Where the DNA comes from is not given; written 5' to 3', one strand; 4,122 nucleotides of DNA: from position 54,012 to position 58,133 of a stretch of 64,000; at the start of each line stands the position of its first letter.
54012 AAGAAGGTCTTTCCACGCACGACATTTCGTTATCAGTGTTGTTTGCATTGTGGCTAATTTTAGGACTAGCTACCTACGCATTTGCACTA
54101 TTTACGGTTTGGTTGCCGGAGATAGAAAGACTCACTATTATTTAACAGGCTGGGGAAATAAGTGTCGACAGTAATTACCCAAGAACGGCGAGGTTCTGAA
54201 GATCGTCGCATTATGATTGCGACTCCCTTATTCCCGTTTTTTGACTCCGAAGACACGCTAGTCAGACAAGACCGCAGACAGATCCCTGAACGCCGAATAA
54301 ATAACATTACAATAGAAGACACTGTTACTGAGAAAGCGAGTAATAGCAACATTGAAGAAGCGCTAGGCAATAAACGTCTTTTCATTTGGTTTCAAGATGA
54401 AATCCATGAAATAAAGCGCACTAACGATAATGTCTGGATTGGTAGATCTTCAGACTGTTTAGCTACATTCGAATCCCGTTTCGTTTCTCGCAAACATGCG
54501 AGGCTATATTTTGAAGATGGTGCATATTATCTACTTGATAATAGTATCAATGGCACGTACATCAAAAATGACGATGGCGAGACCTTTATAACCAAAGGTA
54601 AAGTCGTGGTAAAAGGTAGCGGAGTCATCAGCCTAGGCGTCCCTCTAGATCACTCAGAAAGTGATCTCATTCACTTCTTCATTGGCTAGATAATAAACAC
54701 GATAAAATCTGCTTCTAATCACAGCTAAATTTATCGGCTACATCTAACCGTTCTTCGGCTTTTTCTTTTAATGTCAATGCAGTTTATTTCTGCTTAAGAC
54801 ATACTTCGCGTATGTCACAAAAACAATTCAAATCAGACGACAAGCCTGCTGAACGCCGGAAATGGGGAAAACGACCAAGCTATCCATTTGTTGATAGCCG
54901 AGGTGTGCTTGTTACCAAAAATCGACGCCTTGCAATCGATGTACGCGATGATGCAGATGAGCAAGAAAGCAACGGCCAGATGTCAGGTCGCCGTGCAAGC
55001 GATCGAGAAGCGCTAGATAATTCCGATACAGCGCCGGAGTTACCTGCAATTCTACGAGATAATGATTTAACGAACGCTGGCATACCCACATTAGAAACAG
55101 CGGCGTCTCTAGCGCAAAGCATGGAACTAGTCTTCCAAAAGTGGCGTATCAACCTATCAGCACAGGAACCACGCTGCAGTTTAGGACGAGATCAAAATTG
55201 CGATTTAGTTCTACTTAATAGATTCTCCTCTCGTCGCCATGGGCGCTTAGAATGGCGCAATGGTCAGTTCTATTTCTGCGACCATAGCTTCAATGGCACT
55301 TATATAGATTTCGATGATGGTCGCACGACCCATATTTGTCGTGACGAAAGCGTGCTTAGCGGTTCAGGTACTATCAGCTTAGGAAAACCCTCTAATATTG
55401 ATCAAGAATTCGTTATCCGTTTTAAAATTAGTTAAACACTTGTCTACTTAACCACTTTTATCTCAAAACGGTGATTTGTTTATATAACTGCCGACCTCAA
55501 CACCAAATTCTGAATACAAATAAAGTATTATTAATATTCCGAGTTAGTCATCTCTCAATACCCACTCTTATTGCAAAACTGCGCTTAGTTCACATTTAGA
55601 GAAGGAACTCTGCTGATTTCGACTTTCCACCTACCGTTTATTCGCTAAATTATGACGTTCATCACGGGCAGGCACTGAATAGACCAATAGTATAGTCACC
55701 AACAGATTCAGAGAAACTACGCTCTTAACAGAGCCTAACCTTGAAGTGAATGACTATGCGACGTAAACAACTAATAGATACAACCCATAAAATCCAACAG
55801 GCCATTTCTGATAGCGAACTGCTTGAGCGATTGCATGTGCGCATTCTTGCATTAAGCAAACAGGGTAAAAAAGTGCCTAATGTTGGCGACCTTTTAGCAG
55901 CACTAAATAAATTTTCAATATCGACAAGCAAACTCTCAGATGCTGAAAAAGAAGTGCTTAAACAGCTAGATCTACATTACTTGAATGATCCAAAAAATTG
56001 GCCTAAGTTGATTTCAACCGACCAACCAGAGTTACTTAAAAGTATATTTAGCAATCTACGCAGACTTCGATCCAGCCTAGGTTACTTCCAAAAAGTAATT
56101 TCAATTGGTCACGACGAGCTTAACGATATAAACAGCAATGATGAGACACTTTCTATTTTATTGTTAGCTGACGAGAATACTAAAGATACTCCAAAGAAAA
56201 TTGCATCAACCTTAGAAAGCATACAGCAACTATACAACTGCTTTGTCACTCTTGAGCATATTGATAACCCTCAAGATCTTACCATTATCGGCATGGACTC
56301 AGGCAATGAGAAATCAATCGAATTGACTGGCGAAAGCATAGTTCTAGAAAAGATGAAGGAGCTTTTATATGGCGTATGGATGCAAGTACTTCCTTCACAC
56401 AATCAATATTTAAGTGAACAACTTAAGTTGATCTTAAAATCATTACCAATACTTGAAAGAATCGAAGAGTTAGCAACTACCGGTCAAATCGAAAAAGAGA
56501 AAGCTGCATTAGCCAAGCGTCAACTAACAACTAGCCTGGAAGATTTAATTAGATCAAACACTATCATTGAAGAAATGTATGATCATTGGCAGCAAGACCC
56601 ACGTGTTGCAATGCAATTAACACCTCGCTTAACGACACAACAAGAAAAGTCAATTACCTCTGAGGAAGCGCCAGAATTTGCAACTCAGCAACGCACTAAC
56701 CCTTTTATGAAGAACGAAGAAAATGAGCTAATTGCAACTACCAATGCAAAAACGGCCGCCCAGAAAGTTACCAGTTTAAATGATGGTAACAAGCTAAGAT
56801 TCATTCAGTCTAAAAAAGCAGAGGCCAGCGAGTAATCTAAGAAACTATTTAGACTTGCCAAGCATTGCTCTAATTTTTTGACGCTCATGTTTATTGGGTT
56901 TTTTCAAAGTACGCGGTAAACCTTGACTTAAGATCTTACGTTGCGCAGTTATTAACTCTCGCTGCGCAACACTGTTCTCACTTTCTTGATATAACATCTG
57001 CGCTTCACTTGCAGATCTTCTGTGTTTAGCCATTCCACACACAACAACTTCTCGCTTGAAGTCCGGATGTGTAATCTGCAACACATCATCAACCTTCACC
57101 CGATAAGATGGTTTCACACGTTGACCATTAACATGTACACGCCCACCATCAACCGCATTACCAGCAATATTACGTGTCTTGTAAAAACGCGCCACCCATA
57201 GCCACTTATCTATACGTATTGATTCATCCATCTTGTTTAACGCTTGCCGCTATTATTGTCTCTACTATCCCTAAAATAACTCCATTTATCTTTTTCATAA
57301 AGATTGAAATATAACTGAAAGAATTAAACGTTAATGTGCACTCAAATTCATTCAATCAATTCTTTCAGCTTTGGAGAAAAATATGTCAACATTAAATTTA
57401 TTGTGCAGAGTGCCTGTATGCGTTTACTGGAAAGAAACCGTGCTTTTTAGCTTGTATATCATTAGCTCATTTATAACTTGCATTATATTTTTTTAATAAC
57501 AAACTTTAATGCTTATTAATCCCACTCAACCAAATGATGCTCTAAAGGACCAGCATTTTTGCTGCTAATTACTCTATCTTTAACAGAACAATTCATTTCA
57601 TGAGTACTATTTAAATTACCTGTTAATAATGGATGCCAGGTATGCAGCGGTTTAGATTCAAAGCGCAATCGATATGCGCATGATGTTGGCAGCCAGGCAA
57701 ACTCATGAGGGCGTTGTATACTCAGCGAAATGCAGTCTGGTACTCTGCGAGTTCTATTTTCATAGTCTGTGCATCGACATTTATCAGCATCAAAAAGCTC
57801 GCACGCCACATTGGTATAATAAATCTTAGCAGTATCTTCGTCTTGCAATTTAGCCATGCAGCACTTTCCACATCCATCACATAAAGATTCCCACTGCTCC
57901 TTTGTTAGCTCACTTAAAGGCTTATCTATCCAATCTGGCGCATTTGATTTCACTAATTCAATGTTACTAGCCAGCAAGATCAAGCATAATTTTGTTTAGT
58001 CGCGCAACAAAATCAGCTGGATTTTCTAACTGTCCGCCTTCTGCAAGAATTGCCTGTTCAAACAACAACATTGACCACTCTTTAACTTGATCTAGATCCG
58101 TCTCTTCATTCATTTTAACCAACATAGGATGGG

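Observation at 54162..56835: Tandem paralogous FHA-domain proteins sharing an Arg-rich N-terminal motif, followed by a 361-aa unknown protein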

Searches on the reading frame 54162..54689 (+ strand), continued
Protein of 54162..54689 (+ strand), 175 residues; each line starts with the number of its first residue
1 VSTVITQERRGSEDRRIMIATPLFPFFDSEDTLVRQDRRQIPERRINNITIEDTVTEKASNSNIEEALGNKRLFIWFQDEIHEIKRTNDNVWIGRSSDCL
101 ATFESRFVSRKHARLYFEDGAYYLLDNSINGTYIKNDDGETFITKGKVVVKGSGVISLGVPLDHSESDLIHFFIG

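Call 97: fold_search(model_id=the predicted structure, library=pdb)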
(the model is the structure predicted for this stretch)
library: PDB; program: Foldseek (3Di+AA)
matches with E <= 10: 487; with E <= 0.001: 95
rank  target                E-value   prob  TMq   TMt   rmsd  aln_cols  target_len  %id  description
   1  6ccd                  5.6e-08  1.00  0.48  0.82   2.4       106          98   21  The crystal structure of Mycobacterium tuberculosis Rv1747 FHA-1 (released 2018-06-20)
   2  5a8i                  2.4e-07  1.00  0.48  0.68   2.7       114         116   26  Crystal structure of the FHA domain of ArnA from Sulfolobus acidocaldarius (released 2016-06-22)
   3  5yyz_A                3.1e-06  1.00  0.46  0.77   2.8       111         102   20  Crystal structure of the MEK1 FHA domain in complex with the HOP1 pThr318 peptide. (released 2018-10-17)
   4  3i6w_B                3.9e-06  1.00  0.44  0.22   3.7       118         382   24  Structure and Activation Mechanism of the CHK2 DNA-Damage Checkpoint Kinase (released 2009-11-10)
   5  5yyx                  3.9e-06  1.00  0.46  0.65   4.9       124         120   19  Crystal Structure of the MEK1 FHA domain (released 2018-10-10)
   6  3i6w_A                4.1e-06  1.00  0.44  0.22   3.7       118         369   24  Structure and Activation Mechanism of the CHK2 DNA-Damage Checkpoint Kinase (released 2009-11-10)
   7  3i6w_C                5.2e-06  1.00  0.44  0.22   3.7       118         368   24  Structure and Activation Mechanism of the CHK2 DNA-Damage Checkpoint Kinase (released 2009-11-10)
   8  3i6u_B                5.8e-06  1.00  0.44  0.22   3.2       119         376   25  Structure and Activation Mechanism of the CHK2 DNA-Damage Checkpoint Kinase (released 2009-11-10)
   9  3po8                  6.5e-06  1.00  0.46  0.78   2.4       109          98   21  Structural and functional analysis of phosphothreonine-dependent FHA domain interactions (released 2011-01-26)
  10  1g6g_B                7.3e-06  1.00  0.46  0.62   3.4       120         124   16  X-RAY STRUCTURE OF THE N-TERMINAL FHA DOMAIN FROM S. CEREVISIAE RAD53P IN COMPLEX WITH A PHOSPHOTHREONINE PEPTIDE AT 1 (released 2000-12-13)
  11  4jon_E                7.7e-06  1.00  0.46  0.64   2.8       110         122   19  Crystal structure of a centrosomal protein 170kDa, transcript variant beta (CEP170) from Homo sapiens at 2.15 A resolu (released 2013-04-17)
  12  4jon_B                8.6e-06  1.00  0.46  0.63   2.8       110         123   19  Crystal structure of a centrosomal protein 170kDa, transcript variant beta (CEP170) from Homo sapiens at 2.15 A resolu (released 2013-04-17)
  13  1gxc_A                8.6e-06  1.00  0.42  0.61   3.9       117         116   26  FHA domain from human Chk2 kinase in complex with a synthetic phosphopeptide (released 2002-06-13)
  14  4jon_A                1.1e-05  1.00  0.46  0.64   2.8       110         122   19  Crystal structure of a centrosomal protein 170kDa, transcript variant beta (CEP170) from Homo sapiens at 2.15 A resolu (released 2013-04-17)
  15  4jon_C                1.1e-05  1.00  0.46  0.65   2.8       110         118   19  Crystal structure of a centrosomal protein 170kDa, transcript variant beta (CEP170) from Homo sapiens at 2.15 A resolu (released 2013-04-17)
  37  6hc1_A                3.3e-05  1.00  0.40  0.62   3.6       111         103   16  Bdellovibrio bacteriovorus DgcB FHA in complex with phosphorylated N-terminal peptide (released 2019-08-28)
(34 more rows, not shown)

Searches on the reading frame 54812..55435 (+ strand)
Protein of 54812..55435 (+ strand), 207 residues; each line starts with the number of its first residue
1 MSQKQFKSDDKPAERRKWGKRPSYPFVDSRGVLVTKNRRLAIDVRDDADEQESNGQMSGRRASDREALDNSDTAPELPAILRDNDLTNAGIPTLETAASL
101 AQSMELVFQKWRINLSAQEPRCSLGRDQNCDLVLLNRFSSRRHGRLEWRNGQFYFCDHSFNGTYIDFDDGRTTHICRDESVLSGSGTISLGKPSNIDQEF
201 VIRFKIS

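Call 3: search_protein_families(library=pfam, proteins=[window:54812-55435:+], max_evalue=1)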
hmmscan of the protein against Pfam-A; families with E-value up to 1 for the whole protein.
window:54812-55435:+ (207 aa): 4 families
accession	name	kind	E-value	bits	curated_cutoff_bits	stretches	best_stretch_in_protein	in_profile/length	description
PF00498.31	FHA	-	8.7e-10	39.3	20.7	1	123-168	2-49/67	FHA domain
PF16697.10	Yop-YscD_cpl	-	0.001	19.7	33.2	1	118-166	15-64/94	Inner membrane component of T3SS, cytoplasmic domain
PF15551.11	DUF4656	-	0.15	12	27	1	15-110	113-206/361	Domain of unknown function (DUF4656)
PF20483.3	Flavi_NS5_thumb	-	0.21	12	25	1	154-199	4-48/164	Flavivirus RNA-directed RNA polymerase, thumb domain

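Call 4: search_protein_families(library=ncbifam, proteins=[window:54812-55435:+], max_evalue=1)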
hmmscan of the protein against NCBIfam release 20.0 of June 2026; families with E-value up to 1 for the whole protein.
window:54812-55435:+ (207 aa): 3 families
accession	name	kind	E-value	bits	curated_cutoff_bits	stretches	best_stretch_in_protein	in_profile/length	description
TIGR03354.1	VI_FHA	hypoth_equivalog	4e-08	33.5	120.25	1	121-166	25-72/420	type VI secretion system-associated FHA domain protein TagH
NF049868.1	FhaB_Rv0019c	equivalog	6.8e-08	32.7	125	1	113-166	81-133/158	FHA domain-containing protein FhaB/FipA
NF041660.2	oxygluDhInhib_OdhI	equivalog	0.0009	19.1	200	1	120-172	56-109/130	oxoglutarate dehydrogenase inhibitor Odhl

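Call 12: find_homologous_proteins(query=window:54812-55435:+)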
Query window:54812-55435:+ (207 aa): 53 proteins with E <= 0.001 among 205 candidates.
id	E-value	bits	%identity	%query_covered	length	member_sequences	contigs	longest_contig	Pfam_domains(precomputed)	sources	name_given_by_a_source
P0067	1.2e-135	468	100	100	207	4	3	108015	PF00498.32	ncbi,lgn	ncbi:MAG: FHA domain-containing protein [Gammaproteobacteria bacterium]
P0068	3.8e-118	410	86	100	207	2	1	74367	PF00498.32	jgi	jgi:hypothetical protein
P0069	1.7e-117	408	83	100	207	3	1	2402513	PF00498.32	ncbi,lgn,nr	ncbi:MAG: FHA domain-containing protein [Gammaproteobacteria bacterium]|nr:FHA domain-containing pro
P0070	1.7e-117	408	85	100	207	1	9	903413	PF00498.32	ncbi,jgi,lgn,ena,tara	tara:strand:- start:1570 stop:2193 length:624 start_codon:yes stop_codon:yes gene_type:complete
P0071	3.3e-116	404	84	100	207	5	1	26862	PF00498.32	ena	-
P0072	1.1e-115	402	83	100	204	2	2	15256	PF00498.32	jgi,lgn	jgi:hypothetical protein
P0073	3.6e-114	398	85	100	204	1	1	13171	PF00498.32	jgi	jgi:hypothetical protein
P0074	5.6e-114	397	84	100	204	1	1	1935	PF00498.32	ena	-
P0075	8.9e-114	396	83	100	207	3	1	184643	PF00498.32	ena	-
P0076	1.4e-108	379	80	100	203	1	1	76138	PF00498.32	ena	-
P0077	5.0e-108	377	82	100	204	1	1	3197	PF00498.32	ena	-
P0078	1.7e-106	372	79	100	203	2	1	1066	PF00498.32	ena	-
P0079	1.0e-105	370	76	100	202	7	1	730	PF00498.32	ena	-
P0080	3.5e-103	362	75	100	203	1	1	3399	PF00498.32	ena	-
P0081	5.3e-103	361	75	100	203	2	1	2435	PF00498.32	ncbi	-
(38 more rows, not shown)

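Call 76: search_protein_families(library=padloc, proteins=[window:54812-55435:+], max_evalue=0.01)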
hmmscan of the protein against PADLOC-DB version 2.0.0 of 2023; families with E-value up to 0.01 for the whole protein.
window:54812-55435:+ (207 aa): 0 families

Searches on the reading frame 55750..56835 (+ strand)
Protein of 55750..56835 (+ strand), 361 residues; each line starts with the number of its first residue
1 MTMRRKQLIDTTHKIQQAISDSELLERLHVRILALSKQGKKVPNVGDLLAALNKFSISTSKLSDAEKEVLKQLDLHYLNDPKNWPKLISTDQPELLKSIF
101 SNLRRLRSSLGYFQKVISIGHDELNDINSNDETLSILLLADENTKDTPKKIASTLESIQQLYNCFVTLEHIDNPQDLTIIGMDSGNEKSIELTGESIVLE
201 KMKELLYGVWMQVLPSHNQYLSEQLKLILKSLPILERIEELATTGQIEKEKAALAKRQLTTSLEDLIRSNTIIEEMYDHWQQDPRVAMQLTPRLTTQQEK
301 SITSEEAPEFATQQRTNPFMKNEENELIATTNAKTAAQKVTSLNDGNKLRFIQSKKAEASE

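Call 3: search_protein_families(library=pfam, proteins=[window:55750-56835:+], max_evalue=1)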
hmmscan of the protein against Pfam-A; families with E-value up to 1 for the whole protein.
window:55750-56835:+ (361 aa): 2 families
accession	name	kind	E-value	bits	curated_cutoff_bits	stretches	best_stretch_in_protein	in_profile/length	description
PF16078.10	2-oxogl_dehyd_N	-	0.0073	16.3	27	1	273-284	12-23/41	2-oxoglutarate dehydrogenase N-terminus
PF20777.4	KH_SLS1_2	-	0.06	14.2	27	1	153-191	17-54/63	SLS1 protein second KH domain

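Call 4: search_protein_families(library=ncbifam, proteins=[window:55750-56835:+], max_evalue=1)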
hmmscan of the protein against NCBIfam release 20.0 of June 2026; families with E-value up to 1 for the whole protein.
window:55750-56835:+ (361 aa): 0 families

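Call 13: find_homologous_proteins(query=window:55750-56835:+)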
Query window:55750-56835:+ (361 aa): 17 proteins with E <= 0.001 among 5834 candidates.
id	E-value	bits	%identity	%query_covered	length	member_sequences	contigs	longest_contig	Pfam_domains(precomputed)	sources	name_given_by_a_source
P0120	2.4e-225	765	100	100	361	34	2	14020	-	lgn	-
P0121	1.9e-192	657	86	99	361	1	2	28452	-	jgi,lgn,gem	-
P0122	2.8e-192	656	86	99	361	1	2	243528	-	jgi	-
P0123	1.3e-191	654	86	99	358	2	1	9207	-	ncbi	-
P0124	7.9e-191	651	84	100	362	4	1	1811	-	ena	-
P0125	2.9e-189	646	83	99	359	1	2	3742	-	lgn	-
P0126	2.1e-185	633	84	99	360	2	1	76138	-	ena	-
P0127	6.7e-184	628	84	98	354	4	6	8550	-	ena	-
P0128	1.5e-183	627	84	98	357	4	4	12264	-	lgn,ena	-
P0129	1.5e-183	627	83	99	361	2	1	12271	-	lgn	-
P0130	2.6e-183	627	83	98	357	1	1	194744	-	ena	-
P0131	8.8e-162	556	73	99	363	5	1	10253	-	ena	-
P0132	2.0e-160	551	72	99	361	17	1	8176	-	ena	-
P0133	2.0e-143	495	66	97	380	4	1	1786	-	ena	-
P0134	4.1e-141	488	66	99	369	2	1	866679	-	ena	-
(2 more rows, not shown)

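Call 45: predict_structure(alignment_id=A5)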
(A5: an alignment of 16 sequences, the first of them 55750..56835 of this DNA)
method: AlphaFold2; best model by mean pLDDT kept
length: 361 residues; sequences in the alignment: 16
mean_pLDDT: 54.2   pTM: 0.44
mean pLDDT of the five models: 54.2, 54.0, 52.2, 47.3, 37.7
residues with pLDDT >= 90: 3; 70-90: 106; 50-70: 46; < 50: 206
segments of 3 or more residues with pLDDT < 50: 1-9, 18-93, 95-130, 283-351, 353-361
pLDDT, mean of each block of 10 residues (from residue 1): 42 48 43 39 42 41 43 42 43 46 42 36 35 70 59 79 88 78 63 81 79 58 76 85 87 89 85 70 47 31 28 27 23 25 40 45 36
secondary structure, 60 per line:
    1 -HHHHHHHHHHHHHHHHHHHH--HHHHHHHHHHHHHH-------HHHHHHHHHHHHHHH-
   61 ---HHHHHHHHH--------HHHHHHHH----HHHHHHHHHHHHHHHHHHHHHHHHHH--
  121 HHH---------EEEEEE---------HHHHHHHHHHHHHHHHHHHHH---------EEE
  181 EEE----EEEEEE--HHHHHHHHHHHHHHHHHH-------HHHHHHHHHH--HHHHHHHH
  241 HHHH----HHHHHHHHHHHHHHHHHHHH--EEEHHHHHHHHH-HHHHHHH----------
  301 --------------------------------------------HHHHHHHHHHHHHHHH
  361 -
elements in order: H2-21 H24-37 H45-59 H64-72 H81-88 H93-118 E133-138 H148-168 E178-183 E188-193 H196-213 H221-230 H233-244 H249-268 E271-273 H274-282 H284-290 H345-360

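Call 76: search_protein_families(library=padloc, proteins=[window:55750-56835:+], max_evalue=0.01)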
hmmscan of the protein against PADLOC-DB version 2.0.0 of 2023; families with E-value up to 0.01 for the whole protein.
window:55750-56835:+ (361 aa): 0 families

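Call 77: fold_search(model_id=the predicted structure, library=pdb)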
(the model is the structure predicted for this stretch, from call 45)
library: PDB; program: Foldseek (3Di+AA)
matches with E <= 10: 1149; with E <= 0.001: 0
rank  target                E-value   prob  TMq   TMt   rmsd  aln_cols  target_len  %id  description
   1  8tsh_I                2.0e-02  0.33  0.14  0.18  19.9       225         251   10  S. thermodepolymerans KpsMT(E151Q)-KpsE in complex with ATP (released 2024-04-17)
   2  2wvb_A                2.4e-02  0.18  0.09  0.18  12.7       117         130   19  Structural and mechanistic insights into Helicobacter pylori NikR function (released 2010-01-19)
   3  4rjv_C                6.5e-02  0.92  0.13  0.49   3.6        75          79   16  Crystal Structure of a De Novo Designed Ferredoxin Fold, Northeast Structural Genomics Consortium (NESG) Target OR461 (released 2014-10-22)
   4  8p16_6                7.8e-02  0.30  0.14  0.14  18.2       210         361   14  E167K RF2 on E. coli 70S release complex with UGG (Structure I) (released 2024-05-22)
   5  8b6j_B                8.2e-02  0.20  0.14  0.12  16.0       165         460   13  Cryo-EM structure of cytochrome bc1 complex (complex-III) from respiratory supercomplex of Tetrahymena thermophila (released 2023-03-29)
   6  8pw6_B                8.7e-02  0.30  0.16  0.14  16.2       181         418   10  C respirasome from murine liver (released 2024-04-24)
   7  8ic2_AB               1.0e-01  0.28  0.16  0.14  15.6       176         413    9  Respiratory complex CI:CIII2, type I, PERK -/- mouse under cold temperature (released 2024-09-18)
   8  6ofs                  1.1e-01  0.30  0.17  0.08  15.0       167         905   14  The crystal structure of the periplasmic protease PqqL from Escherichia coli (released 2019-10-02)
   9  4pf9_B                1.1e-01  0.23  0.15  0.07  14.5       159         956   11  Crystal structure of insulin degrading enzyme complexed with inhibitor (released 2015-06-17)
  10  7tgh_3A               1.1e-01  0.14  0.15  0.13  18.7       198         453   13  Cryo-EM structure of respiratory super-complex CI+III2 from Tetrahymena thermophila (released 2022-04-06)
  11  4zm5_B                1.1e-01  0.12  0.12  0.16  27.9       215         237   12  Shigella flexneri lipopolysaccharide O-antigen chain-length regulator WzzBSF - A107P mutant (released 2016-03-23)
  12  6b03_A                1.2e-01  0.20  0.14  0.07  15.4       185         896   10  The crystal structure of the ferredoxin protease FusC in complex with its substrate plant ferredoxin (released 2018-06-20)
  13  2cad_A                1.2e-01  0.10  0.09  0.18  12.6       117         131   18  NikR from Helicobacter pylori in closed trans-conformation and nickel bound to 2F, 2X and 2I sites. (released 2006-07-17)
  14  4rjv_A                1.2e-01  0.80  0.13  0.45   4.0        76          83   18  Crystal Structure of a De Novo Designed Ferredoxin Fold, Northeast Structural Genomics Consortium (NESG) Target OR461 (released 2014-10-22)
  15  9gcx_B                1.2e-01  0.20  0.15  0.13  16.2       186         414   10  Crystal structure of bovine Cytochrome bc1 in complex with inhibitor F8 (released 2025-01-22)
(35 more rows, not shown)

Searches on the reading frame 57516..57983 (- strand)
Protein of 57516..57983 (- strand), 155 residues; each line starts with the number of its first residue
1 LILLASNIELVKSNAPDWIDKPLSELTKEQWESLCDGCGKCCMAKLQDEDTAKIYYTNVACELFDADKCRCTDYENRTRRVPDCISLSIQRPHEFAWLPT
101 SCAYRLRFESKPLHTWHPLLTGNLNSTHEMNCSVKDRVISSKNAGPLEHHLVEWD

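Call 27: search_protein_families(library=pfam, proteins=[window:57516-57983:-], max_evalue=0.001)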
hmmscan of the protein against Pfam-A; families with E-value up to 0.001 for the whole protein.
window:57516-57983:- (155 aa): 1 family
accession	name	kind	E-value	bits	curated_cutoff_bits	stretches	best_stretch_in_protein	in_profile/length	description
PF03692.20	CxxCxxCC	-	1.2e-10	42.4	23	1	35-103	2-85/85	Putative zinc- or iron-chelating domain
